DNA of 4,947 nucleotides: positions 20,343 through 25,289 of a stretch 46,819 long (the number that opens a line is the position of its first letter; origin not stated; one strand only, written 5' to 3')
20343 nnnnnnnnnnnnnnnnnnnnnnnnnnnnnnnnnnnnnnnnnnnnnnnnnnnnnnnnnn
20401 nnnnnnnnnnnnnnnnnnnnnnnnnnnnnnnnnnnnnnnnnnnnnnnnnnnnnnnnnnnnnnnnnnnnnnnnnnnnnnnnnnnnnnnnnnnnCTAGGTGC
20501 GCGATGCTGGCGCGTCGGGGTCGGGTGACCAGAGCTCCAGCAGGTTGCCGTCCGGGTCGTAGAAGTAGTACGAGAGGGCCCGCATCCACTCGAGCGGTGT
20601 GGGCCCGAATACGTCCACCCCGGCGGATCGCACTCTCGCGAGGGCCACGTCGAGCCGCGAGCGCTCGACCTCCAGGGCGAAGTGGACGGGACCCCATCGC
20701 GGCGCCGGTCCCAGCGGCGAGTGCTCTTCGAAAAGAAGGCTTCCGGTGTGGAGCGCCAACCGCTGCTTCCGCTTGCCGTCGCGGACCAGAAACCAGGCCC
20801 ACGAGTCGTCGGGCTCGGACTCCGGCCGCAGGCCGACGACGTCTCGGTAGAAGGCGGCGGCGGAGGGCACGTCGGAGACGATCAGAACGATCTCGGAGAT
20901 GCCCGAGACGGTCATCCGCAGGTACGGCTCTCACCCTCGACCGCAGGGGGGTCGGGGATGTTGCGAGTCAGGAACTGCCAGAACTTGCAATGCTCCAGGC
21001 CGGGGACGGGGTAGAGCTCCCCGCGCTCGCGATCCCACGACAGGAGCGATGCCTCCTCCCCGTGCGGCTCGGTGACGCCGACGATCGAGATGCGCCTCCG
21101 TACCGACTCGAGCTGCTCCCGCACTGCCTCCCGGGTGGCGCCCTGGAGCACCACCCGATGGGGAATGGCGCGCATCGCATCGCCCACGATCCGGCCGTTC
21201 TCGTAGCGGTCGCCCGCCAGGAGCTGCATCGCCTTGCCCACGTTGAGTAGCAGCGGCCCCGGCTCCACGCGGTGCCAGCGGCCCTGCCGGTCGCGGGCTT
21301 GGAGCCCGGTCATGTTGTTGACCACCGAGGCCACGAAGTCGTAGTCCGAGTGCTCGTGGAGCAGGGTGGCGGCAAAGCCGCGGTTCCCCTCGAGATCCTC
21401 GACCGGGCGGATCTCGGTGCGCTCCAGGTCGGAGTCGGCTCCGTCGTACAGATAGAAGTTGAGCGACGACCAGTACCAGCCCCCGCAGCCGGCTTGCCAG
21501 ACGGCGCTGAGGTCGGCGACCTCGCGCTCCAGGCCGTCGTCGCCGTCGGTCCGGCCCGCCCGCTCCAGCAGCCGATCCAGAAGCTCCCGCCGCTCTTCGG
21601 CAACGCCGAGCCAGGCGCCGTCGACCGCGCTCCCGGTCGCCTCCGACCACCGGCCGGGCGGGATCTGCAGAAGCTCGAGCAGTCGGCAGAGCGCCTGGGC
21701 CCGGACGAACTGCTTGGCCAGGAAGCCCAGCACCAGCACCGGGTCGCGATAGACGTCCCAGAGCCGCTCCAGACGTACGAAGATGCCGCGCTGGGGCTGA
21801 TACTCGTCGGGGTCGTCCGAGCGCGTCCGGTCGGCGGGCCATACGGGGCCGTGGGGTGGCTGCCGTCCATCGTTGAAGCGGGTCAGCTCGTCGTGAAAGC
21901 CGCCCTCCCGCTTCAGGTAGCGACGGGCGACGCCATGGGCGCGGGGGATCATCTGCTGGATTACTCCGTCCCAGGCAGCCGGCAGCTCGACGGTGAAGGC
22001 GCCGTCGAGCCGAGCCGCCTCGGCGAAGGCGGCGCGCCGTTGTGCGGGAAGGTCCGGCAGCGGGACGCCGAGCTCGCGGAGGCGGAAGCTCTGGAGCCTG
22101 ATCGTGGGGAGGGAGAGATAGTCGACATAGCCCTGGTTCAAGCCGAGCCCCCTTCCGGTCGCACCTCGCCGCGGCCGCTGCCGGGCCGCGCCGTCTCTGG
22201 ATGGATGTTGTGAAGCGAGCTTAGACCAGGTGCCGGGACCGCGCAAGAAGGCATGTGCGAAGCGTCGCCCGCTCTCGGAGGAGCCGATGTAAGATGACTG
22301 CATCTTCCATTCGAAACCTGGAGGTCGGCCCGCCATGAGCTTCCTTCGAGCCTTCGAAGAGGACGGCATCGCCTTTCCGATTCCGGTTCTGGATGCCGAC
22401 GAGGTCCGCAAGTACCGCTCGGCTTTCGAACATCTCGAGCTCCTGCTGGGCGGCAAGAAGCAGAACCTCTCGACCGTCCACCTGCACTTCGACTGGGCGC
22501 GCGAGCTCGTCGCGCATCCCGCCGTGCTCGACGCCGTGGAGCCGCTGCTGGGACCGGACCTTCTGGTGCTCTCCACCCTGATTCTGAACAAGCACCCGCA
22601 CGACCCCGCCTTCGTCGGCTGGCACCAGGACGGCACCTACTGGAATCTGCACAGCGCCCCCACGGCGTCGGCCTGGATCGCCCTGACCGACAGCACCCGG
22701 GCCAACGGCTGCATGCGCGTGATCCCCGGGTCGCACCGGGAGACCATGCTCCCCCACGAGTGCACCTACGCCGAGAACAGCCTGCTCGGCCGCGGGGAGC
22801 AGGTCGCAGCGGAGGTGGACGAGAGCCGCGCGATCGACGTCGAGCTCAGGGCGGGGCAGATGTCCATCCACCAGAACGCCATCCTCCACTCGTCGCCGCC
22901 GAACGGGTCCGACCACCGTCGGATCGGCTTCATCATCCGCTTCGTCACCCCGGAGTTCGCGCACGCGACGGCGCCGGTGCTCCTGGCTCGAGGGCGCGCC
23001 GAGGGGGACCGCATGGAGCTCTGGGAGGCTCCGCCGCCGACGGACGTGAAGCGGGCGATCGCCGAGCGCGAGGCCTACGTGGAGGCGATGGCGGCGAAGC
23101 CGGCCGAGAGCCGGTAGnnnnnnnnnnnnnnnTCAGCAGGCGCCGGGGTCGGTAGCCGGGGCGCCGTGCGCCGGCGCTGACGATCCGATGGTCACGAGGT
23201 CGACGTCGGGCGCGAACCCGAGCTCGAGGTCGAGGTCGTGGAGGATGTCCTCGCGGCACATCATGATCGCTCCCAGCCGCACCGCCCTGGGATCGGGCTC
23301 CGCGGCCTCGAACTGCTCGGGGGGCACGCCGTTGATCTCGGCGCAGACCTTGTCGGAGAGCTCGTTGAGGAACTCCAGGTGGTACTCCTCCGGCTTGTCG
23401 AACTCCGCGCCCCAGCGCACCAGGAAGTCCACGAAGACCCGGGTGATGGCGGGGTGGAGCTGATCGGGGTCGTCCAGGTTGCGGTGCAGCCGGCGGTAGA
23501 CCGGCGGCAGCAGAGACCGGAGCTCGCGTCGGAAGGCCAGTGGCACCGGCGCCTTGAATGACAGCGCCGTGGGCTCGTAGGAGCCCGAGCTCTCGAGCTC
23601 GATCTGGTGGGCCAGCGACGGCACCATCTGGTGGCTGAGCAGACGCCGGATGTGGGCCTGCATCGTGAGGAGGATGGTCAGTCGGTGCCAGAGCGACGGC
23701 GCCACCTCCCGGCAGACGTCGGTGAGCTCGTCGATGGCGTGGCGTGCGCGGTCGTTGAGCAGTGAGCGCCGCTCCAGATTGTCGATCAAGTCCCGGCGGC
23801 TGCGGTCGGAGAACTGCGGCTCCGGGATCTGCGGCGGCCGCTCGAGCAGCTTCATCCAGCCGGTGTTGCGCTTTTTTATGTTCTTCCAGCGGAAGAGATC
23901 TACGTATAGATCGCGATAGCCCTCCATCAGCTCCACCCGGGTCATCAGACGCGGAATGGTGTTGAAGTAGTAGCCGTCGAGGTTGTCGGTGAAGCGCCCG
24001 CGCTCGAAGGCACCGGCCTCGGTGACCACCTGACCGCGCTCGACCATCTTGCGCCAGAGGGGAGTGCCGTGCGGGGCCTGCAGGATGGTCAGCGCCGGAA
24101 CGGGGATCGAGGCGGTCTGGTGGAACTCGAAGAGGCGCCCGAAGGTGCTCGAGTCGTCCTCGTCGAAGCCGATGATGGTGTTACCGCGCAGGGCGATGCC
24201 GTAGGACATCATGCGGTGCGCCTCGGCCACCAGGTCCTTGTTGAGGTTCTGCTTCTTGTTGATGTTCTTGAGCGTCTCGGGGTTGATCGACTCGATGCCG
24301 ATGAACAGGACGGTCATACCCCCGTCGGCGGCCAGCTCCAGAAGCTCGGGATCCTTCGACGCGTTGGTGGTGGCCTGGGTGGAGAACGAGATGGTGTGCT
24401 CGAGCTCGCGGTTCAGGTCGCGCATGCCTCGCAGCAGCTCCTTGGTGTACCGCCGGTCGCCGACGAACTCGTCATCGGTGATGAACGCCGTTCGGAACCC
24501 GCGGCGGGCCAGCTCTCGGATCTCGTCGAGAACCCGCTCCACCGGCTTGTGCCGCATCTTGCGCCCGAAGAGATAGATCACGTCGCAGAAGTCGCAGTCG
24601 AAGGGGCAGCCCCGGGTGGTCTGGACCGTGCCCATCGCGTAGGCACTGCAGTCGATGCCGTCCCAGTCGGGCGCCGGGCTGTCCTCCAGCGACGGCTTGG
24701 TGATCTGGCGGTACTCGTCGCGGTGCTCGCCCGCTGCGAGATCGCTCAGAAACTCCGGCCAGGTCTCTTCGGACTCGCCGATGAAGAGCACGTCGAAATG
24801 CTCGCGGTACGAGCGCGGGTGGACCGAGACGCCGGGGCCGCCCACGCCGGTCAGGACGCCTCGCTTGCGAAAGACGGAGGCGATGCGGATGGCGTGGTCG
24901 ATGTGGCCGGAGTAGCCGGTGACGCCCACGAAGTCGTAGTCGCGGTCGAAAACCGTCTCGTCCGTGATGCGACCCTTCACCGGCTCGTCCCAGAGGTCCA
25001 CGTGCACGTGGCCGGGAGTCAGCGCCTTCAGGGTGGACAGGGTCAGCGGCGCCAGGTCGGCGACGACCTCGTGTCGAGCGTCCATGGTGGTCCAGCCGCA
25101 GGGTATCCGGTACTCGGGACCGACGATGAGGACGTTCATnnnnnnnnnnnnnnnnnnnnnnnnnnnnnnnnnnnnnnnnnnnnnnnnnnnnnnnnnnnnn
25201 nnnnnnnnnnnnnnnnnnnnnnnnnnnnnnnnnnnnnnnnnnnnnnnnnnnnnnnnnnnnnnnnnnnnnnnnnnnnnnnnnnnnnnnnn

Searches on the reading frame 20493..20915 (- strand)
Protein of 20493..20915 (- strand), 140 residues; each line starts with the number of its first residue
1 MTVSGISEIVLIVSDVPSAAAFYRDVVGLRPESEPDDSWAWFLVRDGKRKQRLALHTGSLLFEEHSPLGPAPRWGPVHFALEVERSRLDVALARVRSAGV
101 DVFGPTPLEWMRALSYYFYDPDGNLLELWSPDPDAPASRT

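Call 5: search_protein_families(library=pfam, proteins=[window:20493-20915:-], max_evalue=0.01)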
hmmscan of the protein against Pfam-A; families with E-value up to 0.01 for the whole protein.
window:20493-20915:- (140 aa): 4 families
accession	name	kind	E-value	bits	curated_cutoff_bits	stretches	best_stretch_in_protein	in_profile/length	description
PF00903.31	Glyoxalase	-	6.7e-12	46.3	20.6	1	6-128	2-121/121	Glyoxalase/Bleomycin resistance protein/Dioxygenase superfamily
PF18029.7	Glyoxalase_6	-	1.4e-07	32.6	23.6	1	9-128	2-105/106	Glyoxalase-like domain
PF13669.12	Glyoxalase_4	-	0.0027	18.4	27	0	9-103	3-94/109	Glyoxalase/Bleomycin resistance protein/Dioxygenase superfamily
PF12681.13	Glyoxalase_2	-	0.0083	16.5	30.1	0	78-128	62-113/118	Glyoxalase-like domain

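Call 94: search_solved_structures(query=window:20493-20915:-, max_evalue=0.01)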
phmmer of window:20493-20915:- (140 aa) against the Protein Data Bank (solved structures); distinct sequences matched with E-value up to 0.01: 18.
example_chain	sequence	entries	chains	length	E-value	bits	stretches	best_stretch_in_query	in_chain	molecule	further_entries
3ghj_A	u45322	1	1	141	6.8e-12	49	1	1-128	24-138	Putative integron gene cassette protein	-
9e43_A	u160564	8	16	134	7.9e-07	32.6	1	3-128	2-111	Glutathione transferase FosA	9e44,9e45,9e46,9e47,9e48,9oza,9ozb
1lqk_A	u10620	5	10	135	8.1e-07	32.6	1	3-128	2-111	probable Fosfomycin Resistance Protein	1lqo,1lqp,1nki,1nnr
5vb0_A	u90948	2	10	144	1.6e-06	31.6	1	4-128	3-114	Fosfomycin resistance protein FosA3 | FosA3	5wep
3ey8_A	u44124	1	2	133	3.2e-06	30.6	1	1-128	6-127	Biphenyl-2,3-diol 1,2-dioxygenase III-related protein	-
3ey7_A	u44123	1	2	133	3.3e-06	30.6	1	1-128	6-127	Biphenyl-2,3-diol 1,2-dioxygenase III-related protein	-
5v3d_A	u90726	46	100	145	2.8e-05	27.6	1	3-128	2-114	Fosfomycin resistance protein | FosA family fosfomycin resistance glutathione transferase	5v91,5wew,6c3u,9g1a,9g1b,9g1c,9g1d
8r37_B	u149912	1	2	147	3.2e-05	27.4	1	3-128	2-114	FosA family fosfomycin resistance glutathione transferase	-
3hnq_A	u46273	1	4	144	7.7e-05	26.2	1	2-128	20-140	Virulence protein STM3117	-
3huh_A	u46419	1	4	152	8.6e-05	26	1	2-128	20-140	Virulence protein STM3117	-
2p7k_A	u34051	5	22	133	9.8e-05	25.8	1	3-129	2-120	Glyoxalase family protein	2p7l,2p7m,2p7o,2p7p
2p7q_A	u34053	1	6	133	9.8e-05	25.8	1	3-129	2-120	Glyoxalase family protein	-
3kol_A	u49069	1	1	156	0.00081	22.9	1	6-135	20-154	Glyoxalase/bleomycin resistance protein/dioxygenase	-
1npb_A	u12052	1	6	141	0.001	22.5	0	60-129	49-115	fosfomycin-resistance protein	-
5ump_A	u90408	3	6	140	0.002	21.6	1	81-133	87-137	Glyoxalase/bleomycin resisance protein/dioxygenase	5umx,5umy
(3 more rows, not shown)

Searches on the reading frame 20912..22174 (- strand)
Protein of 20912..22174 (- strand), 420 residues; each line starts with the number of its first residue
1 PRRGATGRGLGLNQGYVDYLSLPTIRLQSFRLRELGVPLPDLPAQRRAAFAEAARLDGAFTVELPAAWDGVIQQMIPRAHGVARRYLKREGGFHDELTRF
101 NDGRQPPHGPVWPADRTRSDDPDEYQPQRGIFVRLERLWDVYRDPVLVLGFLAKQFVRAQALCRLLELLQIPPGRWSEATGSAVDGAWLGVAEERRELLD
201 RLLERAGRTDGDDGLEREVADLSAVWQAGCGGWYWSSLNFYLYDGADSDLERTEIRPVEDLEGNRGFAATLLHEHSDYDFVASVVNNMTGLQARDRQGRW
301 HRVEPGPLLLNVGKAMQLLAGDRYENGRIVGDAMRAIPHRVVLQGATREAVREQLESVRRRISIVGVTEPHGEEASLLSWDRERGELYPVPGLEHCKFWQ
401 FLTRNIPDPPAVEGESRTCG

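Call 58: search_solved_structures(query=window:20912-22174:-, max_evalue=0.1)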
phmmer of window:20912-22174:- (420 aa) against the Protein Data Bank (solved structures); distinct sequences matched with E-value up to 0.1: 0.

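Call 101: search_protein_families(library=ncbifam, proteins=[window:20912-22174:-], max_evalue=0.001)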
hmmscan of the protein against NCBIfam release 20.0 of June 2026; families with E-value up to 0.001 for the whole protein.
window:20912-22174:- (420 aa): 0 families

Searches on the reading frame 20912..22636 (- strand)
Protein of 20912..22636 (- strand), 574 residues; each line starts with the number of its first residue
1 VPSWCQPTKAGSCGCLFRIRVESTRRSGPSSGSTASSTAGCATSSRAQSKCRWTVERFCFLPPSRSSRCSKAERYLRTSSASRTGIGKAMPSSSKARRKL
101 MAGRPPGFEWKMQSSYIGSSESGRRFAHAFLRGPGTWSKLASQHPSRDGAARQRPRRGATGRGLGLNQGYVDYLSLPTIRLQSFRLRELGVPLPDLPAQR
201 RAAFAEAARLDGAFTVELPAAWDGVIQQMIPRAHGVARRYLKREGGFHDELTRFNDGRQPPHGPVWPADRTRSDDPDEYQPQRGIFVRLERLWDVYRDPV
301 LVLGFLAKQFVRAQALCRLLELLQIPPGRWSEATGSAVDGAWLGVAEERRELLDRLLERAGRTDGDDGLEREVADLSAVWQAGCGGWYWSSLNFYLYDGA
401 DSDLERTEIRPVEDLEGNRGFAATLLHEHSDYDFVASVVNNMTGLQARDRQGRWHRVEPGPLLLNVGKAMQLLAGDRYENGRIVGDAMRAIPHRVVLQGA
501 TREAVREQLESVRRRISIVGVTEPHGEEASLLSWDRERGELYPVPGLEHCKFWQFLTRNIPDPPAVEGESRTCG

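Call 5: search_protein_families(library=pfam, proteins=[window:20912-22636:-], max_evalue=0.01)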
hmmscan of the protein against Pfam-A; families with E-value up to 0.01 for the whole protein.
window:20912-22636:- (574 aa): 1 family
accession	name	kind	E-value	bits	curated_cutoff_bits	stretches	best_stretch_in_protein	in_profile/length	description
PF03171.26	2OG-FeII_Oxy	-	0.003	18.3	23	1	426-480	22-78/101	2OG-Fe(II) oxygenase superfamily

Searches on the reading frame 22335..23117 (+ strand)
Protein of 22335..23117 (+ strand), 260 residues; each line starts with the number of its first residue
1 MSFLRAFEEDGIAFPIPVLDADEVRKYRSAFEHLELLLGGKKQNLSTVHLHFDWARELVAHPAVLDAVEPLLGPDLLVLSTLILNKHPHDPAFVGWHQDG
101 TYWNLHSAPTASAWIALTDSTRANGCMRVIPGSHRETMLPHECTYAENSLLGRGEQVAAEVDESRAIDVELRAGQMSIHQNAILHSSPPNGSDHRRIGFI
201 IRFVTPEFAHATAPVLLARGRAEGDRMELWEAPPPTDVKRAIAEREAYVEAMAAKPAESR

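Call 5: search_protein_families(library=pfam, proteins=[window:22335-23117:+], max_evalue=0.01)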
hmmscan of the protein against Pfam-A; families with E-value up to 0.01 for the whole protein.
window:22335-23117:+ (260 aa): 1 family
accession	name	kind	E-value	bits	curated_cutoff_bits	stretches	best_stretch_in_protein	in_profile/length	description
PF05721.19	PhyH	-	6.5e-30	105.4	22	1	7-197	1-212/213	Phytanoyl-CoA dioxygenase (PhyH)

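Call 101: search_protein_families(library=ncbifam, proteins=[window:22335-23117:+], max_evalue=0.001)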
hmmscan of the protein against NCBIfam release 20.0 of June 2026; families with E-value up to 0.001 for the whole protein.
window:22335-23117:+ (260 aa): 3 families
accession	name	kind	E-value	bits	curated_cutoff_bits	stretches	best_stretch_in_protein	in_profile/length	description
TIGR01762.1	chlorin-enz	subfamily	2.9e-21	76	226.3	2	39-137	52-160/288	chlorinating enzyme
TIGR02408.1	ectoine_ThpD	equivalog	3.4e-06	26.6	336.5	1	47-137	78-172/277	ectoine hydroxylase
NF052437.1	MPhHdxlPhnYGIM8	equivalog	0.00015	21.3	500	1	53-197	74-207/260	methylphosphonate hydroxylase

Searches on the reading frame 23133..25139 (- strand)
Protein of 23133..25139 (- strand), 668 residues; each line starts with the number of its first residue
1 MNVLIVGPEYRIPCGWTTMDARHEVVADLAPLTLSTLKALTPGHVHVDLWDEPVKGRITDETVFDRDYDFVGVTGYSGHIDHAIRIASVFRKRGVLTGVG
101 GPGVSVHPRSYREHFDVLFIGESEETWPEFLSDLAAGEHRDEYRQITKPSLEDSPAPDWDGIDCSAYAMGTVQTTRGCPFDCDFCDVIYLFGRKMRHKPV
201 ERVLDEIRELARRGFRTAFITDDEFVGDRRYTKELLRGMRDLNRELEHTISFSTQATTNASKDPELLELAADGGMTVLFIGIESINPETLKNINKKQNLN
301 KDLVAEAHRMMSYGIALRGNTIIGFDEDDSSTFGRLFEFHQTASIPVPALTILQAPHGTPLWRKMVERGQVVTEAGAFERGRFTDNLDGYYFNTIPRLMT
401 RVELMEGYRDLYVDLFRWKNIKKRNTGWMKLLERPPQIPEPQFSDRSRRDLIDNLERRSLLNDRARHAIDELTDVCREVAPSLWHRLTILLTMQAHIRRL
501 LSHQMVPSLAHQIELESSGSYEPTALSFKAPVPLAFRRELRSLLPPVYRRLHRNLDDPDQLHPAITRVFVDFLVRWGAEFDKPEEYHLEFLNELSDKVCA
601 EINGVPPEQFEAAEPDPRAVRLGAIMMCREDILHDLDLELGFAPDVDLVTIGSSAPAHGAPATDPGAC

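Call 5: search_protein_families(library=pfam, proteins=[window:23133-25139:-], max_evalue=0.01)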
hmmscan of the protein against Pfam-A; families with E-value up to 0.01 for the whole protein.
window:23133-25139:- (668 aa): 3 families
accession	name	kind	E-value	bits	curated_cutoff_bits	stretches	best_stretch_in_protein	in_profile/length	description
PF04055.27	Radical_SAM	-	6.6e-20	72.4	29.5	1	173-333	2-159/166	Radical SAM superfamily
PF02310.24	B12-binding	-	7e-09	36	32.1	1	24-130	7-120/121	B12 binding domain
PF19864.5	Radical_SAM_N2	-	0.0034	17.3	29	1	99-144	91-135/151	Radical SAM proteins, N-terminal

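Call 6: search_protein_families(library=ncbifam, proteins=[window:23133-25139:-], max_evalue=0.001)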
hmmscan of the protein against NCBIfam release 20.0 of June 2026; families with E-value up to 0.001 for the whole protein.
window:23133-25139:- (668 aa): 23 families
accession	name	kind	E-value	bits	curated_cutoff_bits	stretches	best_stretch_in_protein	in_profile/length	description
TIGR04013.1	B12_SAM_MJ_1487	hypoth_equivalog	7.9e-21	74.3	251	1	84-225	60-208/382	TIGR04013 family B12-binding domain/radical SAM domain-containing protein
TIGR04072.2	rSAM_ladder_B12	equivalog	1.3e-20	73.4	360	1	80-333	83-339/443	lipid biosynthesis B12-binding/radical SAM protein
TIGR03471.1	HpnJ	equivalog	4.8e-18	65.3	577.6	1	172-376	200-398/472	hopanoid biosynthesis associated radical SAM protein HpnJ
TIGR04479.1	bcpD_PhpK_rSAM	subfamily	2.3e-17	62.5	600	1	171-343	243-409/504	PhpK family radical SAM P-methyltransferase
NF050148.1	rSAM_ApyD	equivalog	2.9e-17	62.3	750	1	61-365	68-393/645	RiPP biosynthesis radical SAM protein ApyD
NF045585.1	rSAM_slr0320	equivalog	6.1e-17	61.3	775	1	171-301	237-366/511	photosystem II high light acclimation radical SAM protein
TIGR04014.1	B12_SAM_MJ_0865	equivalog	2e-15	56.5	360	1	172-345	163-338/434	methyl-coenzyme M reductase glutamine C-methyltransferase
TIGR04367.1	HpnR_B12_rSAM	equivalog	2.6e-14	52.6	650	1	171-364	188-372/490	hopanoid C-3 methylase HpnR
TIGR02026.1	BchE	equivalog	1.1e-13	51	481.35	1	154-338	172-360/497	magnesium-protoporphyrin IX monomethyl ester anaerobic oxidative cyclase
TIGR04295.1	B12_rSAM_oligo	hypoth_equivalog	1.1e-12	47.4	400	1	171-335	202-354/422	TIGR04295 family B12-binding domain-containing radical SAM protein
NF033070.1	rSAM_AprD4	equivalog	2.8e-11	43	500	1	169-376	196-401/456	AprD4 family radical SAM diol-dehydratase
TIGR03975.1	rSAM_ocin_1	subfamily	2.5e-10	39.5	281.85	1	171-336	263-423/606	RiPP maturation radical SAM C-methyltransferase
NF040542.1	rSAM_RCCLKC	equivalog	2.8e-10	39.9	450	1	145-318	156-325/423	arsinothricin biosynthesis radical SAM protein ArsL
NF038361.1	rSAM_Sden_1168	equivalog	2.7e-09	36.1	575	1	172-375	285-483/560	Sden_1168 family B12-binding radical SAM P-methyltransferase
NF040546.1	rSAM_CUAEP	equivalog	1.3e-08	34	500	1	167-319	169-317/468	CUAEP/CCAEP-tail radical SAM (seleno)protein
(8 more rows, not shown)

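Call 56: search_solved_structures(query=window:23133-25139:-, max_evalue=0.001)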
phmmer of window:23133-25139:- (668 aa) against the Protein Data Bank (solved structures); distinct sequences matched with E-value up to 0.001: 7.
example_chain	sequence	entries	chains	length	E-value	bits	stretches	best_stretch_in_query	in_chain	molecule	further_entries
9ccb_A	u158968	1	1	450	5.3e-12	48.1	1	171-339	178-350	Radical SAM core domain-containing protein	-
6fd2_B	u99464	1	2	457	4.9e-11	44.9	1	171-380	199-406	Putative apramycin biosynthetic oxidoreductase 4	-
7mjz_A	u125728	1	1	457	6.5e-07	31.2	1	91-233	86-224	tRNA-2-methylthio-N(6)-dimethylallyladenosine synthase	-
7mjv_A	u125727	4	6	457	6.5e-07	31.2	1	91-233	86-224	tRNA-2-methylthio-N(6)-dimethylallyladenosine synthase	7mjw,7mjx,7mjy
9n1b_A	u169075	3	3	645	4.8e-06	28.4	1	151-299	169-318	Radical SAM protein | Radical SAM enzyme CysS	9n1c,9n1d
7kdx_A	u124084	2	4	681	3.2e-05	25.7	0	172-226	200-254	Methyltransferase TokK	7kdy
6wte_A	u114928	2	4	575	0.00059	21.5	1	168-291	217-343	B12-binding domain-containing protein | Tryptophan-C2-methyltransferase containing B12-binding domain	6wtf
